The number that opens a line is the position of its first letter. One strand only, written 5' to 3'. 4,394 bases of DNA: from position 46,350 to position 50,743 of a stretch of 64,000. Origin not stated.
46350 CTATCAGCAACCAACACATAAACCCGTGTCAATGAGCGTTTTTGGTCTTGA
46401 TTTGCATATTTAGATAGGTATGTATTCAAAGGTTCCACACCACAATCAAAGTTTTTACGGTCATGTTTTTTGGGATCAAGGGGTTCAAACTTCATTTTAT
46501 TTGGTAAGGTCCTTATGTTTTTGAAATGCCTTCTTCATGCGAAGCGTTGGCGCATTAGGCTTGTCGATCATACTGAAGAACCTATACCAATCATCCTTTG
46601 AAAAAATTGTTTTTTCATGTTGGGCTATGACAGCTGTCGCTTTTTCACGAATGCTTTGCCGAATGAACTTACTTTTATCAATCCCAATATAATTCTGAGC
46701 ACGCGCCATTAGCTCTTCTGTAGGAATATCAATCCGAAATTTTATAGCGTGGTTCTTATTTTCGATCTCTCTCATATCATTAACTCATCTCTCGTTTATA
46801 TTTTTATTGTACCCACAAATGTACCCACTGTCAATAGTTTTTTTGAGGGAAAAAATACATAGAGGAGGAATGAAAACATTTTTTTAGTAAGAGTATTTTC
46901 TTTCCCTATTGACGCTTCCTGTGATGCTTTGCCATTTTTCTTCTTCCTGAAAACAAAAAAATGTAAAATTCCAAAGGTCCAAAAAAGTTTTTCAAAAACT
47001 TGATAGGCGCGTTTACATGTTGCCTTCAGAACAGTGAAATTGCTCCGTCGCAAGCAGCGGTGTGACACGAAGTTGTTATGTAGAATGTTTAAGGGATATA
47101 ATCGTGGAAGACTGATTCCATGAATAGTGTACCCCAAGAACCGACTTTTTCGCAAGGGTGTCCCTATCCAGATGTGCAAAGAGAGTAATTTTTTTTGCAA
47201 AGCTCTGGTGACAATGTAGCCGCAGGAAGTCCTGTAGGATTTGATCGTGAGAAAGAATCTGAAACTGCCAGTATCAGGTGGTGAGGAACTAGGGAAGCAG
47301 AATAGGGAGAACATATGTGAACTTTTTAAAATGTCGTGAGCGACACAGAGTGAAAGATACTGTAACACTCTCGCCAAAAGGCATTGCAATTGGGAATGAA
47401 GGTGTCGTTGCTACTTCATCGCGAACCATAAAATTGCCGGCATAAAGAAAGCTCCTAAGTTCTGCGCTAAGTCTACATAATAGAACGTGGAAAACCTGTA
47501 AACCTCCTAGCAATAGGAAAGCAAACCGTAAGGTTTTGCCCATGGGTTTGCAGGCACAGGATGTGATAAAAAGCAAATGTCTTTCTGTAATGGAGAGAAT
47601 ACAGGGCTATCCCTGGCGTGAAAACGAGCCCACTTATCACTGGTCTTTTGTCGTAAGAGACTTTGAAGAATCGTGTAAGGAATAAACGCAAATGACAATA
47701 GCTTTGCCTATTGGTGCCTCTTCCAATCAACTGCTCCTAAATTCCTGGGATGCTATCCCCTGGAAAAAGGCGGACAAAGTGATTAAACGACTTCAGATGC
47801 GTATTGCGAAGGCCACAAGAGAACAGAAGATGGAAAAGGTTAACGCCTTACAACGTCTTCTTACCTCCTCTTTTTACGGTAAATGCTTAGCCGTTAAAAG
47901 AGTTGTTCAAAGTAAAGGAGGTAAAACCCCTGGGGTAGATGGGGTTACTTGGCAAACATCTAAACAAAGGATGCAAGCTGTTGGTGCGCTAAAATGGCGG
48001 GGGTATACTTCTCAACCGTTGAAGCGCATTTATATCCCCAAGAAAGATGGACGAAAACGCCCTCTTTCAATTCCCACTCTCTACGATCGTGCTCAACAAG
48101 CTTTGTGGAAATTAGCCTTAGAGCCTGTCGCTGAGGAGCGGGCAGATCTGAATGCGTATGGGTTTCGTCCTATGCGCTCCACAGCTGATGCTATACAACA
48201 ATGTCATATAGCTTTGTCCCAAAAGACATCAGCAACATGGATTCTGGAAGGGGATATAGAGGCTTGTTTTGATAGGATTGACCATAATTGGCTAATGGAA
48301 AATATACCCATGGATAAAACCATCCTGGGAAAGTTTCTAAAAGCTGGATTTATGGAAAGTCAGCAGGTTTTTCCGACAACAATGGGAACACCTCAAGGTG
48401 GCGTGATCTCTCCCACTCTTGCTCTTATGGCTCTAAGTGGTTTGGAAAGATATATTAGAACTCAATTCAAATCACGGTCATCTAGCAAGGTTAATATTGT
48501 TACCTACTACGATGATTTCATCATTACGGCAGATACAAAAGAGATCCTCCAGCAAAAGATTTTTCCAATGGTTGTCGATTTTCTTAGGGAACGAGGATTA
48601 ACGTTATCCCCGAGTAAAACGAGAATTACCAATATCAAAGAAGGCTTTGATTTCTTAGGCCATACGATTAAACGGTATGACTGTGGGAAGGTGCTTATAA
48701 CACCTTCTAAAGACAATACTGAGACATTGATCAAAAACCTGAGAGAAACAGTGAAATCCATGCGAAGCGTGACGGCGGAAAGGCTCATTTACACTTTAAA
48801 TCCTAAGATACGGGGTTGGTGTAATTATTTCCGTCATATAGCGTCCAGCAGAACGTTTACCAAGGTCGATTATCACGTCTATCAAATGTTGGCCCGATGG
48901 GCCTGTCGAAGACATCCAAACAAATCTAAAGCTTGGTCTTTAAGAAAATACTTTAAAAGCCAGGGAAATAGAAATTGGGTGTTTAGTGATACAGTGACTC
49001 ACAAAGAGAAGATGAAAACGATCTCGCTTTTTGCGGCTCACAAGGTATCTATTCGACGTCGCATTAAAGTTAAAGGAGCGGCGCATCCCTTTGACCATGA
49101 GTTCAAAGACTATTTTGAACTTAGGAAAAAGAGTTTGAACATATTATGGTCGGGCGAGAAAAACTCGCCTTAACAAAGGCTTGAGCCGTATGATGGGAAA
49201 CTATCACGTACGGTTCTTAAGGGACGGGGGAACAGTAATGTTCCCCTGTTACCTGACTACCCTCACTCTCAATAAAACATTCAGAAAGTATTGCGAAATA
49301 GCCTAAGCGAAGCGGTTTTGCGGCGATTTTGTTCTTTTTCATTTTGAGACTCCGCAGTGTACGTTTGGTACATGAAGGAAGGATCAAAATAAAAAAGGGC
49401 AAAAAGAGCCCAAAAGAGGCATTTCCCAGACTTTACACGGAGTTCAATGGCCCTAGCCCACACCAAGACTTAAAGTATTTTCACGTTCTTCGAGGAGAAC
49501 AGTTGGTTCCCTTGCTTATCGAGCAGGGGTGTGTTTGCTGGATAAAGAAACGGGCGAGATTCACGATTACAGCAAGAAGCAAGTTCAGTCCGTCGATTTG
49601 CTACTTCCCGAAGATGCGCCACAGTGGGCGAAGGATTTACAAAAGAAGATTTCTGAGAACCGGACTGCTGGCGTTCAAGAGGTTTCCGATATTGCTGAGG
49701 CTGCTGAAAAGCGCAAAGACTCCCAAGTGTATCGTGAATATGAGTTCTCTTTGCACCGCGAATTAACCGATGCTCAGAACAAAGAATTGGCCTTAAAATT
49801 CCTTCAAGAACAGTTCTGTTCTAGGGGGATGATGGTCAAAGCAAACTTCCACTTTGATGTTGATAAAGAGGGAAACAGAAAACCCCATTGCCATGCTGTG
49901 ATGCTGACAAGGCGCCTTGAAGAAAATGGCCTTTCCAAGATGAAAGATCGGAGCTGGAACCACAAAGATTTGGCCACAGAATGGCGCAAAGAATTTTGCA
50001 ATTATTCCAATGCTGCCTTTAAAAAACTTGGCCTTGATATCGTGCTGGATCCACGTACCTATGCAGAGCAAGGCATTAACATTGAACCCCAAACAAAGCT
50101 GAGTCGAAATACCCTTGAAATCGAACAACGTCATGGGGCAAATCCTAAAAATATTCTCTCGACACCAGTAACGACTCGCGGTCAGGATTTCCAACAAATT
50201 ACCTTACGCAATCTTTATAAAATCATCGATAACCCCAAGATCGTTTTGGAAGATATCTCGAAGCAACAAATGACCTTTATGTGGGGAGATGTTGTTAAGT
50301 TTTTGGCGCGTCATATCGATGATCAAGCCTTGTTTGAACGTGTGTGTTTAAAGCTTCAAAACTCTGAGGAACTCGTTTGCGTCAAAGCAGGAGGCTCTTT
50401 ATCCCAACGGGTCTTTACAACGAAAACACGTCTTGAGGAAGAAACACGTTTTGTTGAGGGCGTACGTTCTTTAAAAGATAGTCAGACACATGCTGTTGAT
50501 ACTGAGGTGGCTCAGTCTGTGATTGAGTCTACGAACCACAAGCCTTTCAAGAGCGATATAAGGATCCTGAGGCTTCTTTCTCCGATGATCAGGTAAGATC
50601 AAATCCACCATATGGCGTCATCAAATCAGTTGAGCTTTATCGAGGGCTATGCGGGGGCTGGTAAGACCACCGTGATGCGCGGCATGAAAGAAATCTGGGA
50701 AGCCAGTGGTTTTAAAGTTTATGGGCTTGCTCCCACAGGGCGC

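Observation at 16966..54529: Accessory genes repeatedly interrupted by single in-frame stop codons while the reading frame is preserved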

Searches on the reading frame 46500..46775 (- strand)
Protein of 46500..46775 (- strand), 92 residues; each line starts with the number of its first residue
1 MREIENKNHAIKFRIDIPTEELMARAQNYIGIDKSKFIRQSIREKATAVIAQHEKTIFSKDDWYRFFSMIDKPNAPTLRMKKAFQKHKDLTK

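Call 34: search_protein_families(library=pfam, proteins=[window:46500-46775:-], max_evalue=0.001)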
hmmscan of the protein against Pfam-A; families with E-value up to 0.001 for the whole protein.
window:46500-46775:- (92 aa): 1 family
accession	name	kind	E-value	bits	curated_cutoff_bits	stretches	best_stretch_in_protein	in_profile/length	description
PF08681.18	TacA1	-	5.5e-15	55.5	21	1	11-88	2-79/80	Antitoxin TacA 1-like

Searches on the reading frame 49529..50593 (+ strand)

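Call 8: search_protein_families(library=pfam, proteins=[window:49529-50593:+], max_evalue=0.01)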
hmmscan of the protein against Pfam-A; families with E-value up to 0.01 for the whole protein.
window:49529-50593:+ (355 aa): 1 family
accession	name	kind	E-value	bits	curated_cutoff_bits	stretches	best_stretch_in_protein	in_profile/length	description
PF03389.21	MobA_MobL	-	6e-36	124.8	26.7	1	3-201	15-224/224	MobA/MobL family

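Call 60: search_protein_families(library=padloc, proteins=[L001:15242-18739:+], max_evalue=0.001)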
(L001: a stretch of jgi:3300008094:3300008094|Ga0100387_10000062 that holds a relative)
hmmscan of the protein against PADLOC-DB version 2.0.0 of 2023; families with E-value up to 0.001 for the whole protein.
L001:15242-18739:+ (1166 aa): 9 families
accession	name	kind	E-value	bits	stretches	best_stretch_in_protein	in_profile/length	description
PDLC03924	MkoC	-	1.1e-71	240.3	1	380-1161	244-967/1136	-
PDLC03920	MkoA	-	2.2e-23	80.6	3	1020-1146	961-1081/1112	-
PDLC03921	MkoA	-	4.2e-11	39.3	1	1084-1147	1513-1573/1607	-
PDLC05009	PDC-S37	-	2.2e-05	20.4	1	879-913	941-975/1550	-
PDLC03859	LmuB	-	3.6e-05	21.1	1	612-777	345-487/611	-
PDLC04140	mad8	-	5.3e-05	20.9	1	395-434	19-61/314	mads_8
PDLC02194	Hhe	-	0.00018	16.8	0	879-920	1384-1425/1911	-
PDLC03868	LmuB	-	0.00053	16.4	1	586-757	308-482/1035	-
PDLC00039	DruH3|DruH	-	0.00069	15.6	1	10-63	5-58/1142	Unknown function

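Call 61: search_protein_families(library=ncbifam, proteins=[P0124], max_evalue=0.001)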
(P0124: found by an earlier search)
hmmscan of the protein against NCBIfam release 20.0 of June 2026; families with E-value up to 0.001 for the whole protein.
P0124 (1699 aa): 10 families
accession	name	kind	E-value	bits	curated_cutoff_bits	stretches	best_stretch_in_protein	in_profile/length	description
TIGR02768.1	TraA_Ti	equivalog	2e-168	562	590.45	2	1-575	1-561/751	Ti-type conjugative transfer relaxase TraA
NF010464.0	PRK13889.1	subfamily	2.5e-156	522.2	1015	2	1-579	1-552/992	conjugal transfer relaxase TraA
NF010402.0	PRK13826.1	subfamily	2.4e-117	393.3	1317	2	1-572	1-576/1102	Dtr system oriT relaxase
TIGR02760.1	TraI_TIGR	equivalog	4.3e-60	203.5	929.85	2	1069-1500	1518-1893/1960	conjugative transfer relaxase/helicase TraI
TIGR01448.2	helicase_RecD2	equivalog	7.7e-42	143.3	500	2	293-530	242-477/713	SF1B family DNA helicase RecD2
NF041496.1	MobQ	equivalog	1.9e-39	135.5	200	1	1-208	1-197/197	MobQ family relaxase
TIGR01447.1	recD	equivalog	1e-24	87.1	310.15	2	319-511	105-310/597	exodeoxyribonuclease V subunit alpha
NF010263.0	PRK13709.1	equivalog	3.3e-23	81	2212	1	376-515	968-1116/1752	conjugative transfer relaxase/helicase TraI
NF011300.0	PRK14712.1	equivalog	1.5e-14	52.2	2486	1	384-515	843-983/1623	conjugative transfer relaxase/helicase TraI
NF008127.0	PRK10875.1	equivalog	1.2e-12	47.2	671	2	454-509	262-315/619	exodeoxyribonuclease V subunit alpha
